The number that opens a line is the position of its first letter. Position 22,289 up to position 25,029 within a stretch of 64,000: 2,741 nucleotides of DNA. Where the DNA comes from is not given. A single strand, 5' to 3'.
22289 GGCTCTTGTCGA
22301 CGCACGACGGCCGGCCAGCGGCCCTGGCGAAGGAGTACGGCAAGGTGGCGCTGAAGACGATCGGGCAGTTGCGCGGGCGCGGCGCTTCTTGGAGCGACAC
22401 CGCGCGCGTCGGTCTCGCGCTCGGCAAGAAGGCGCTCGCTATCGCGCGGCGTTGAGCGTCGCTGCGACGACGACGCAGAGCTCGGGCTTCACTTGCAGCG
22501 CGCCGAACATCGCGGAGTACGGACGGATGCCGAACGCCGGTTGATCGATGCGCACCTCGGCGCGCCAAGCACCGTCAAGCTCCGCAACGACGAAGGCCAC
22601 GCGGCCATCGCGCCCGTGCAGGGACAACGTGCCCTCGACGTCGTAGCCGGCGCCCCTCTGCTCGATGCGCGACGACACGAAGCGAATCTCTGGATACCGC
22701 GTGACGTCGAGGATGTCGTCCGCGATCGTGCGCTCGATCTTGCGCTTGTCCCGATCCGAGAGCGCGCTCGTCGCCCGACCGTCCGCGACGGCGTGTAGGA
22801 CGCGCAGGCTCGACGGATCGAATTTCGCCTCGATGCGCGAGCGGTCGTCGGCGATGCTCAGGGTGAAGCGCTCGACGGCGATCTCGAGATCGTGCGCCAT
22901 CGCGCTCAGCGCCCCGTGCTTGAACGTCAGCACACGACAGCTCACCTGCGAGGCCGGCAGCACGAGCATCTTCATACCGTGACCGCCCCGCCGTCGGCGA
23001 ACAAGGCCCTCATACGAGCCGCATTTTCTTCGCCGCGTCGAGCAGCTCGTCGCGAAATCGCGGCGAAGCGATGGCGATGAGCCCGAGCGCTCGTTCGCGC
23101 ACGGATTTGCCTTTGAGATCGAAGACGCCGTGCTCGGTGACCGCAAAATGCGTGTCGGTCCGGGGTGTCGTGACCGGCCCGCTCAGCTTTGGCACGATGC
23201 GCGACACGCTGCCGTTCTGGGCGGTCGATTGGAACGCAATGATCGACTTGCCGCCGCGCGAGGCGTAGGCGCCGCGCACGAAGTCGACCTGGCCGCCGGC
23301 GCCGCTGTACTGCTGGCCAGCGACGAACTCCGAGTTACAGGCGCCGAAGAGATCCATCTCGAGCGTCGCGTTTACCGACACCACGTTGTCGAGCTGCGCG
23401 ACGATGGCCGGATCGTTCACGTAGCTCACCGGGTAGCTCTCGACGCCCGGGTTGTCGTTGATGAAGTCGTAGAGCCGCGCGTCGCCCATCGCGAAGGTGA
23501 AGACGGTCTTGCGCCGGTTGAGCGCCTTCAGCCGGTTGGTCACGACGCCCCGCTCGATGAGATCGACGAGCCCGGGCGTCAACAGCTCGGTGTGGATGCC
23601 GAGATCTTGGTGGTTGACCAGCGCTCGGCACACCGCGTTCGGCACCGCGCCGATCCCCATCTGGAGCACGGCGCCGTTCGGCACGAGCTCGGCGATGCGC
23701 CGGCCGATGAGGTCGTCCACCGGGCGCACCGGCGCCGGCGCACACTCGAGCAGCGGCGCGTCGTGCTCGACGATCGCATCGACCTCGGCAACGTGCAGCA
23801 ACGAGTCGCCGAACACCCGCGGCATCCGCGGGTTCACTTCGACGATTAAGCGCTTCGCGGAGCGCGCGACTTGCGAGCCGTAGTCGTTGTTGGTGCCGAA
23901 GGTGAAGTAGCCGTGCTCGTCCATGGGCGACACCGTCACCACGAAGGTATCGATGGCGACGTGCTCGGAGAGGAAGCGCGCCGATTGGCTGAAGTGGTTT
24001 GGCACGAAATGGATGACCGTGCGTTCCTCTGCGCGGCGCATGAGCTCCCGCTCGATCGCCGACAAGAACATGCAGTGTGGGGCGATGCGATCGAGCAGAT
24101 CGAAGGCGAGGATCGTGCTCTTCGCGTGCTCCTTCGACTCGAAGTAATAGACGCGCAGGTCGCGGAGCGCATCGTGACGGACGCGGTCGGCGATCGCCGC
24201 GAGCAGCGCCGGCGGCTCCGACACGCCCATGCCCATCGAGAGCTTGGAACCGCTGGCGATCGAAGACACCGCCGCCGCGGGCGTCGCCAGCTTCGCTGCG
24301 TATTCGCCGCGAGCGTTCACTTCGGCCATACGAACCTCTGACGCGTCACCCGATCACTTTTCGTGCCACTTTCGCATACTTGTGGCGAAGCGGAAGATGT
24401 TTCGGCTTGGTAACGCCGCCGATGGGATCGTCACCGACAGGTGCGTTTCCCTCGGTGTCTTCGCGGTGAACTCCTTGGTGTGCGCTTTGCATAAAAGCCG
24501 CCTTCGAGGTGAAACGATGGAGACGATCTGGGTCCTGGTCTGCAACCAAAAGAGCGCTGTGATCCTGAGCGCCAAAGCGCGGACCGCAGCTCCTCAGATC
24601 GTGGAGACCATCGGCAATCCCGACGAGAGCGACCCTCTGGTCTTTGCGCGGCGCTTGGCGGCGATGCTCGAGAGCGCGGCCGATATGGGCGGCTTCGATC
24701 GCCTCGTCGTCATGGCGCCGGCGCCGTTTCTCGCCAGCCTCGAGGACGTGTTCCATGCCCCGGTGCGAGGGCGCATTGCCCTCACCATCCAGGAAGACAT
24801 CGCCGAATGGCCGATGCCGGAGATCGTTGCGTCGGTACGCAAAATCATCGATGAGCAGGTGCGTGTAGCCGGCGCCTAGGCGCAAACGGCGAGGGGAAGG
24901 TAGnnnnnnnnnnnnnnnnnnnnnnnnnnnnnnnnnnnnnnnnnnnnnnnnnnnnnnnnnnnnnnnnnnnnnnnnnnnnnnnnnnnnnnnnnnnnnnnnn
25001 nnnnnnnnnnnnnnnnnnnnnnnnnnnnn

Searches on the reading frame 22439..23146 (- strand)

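Call 21: search_protein_families(library=pfam, proteins=[window:22439-23146:-], max_evalue=0.001)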
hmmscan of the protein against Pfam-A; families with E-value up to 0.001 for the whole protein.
window:22439-23146:- (235 aa): 1 family
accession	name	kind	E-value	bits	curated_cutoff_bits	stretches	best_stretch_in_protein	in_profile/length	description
PF04264.18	YceI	-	1.5e-10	42.1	23.7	1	95-210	30-133/150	YceI-like domain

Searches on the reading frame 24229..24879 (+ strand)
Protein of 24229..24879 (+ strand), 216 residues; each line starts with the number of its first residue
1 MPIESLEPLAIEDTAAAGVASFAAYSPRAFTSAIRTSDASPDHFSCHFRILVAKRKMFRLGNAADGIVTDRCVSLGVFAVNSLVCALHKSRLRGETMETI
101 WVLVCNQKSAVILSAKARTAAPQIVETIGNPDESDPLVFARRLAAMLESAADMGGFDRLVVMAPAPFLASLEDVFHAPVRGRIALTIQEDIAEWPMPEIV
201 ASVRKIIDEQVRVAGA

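Call 22: search_protein_families(library=pfam, proteins=[window:24229-24879:+], max_evalue=0.001)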
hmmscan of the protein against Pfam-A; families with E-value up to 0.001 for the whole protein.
window:24229-24879:+ (216 aa): 2 families
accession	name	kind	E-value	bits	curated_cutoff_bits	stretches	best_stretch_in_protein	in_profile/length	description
PF18856.6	baeRF_family12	-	1.8e-14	54.9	27.7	1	139-202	74-137/138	Bacterial archaeo-eukaryotic release factor family 12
PF10116.14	Host_attach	-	3.9e-13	50.6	26.7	1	139-200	74-135/138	Protein required for attachment to host cells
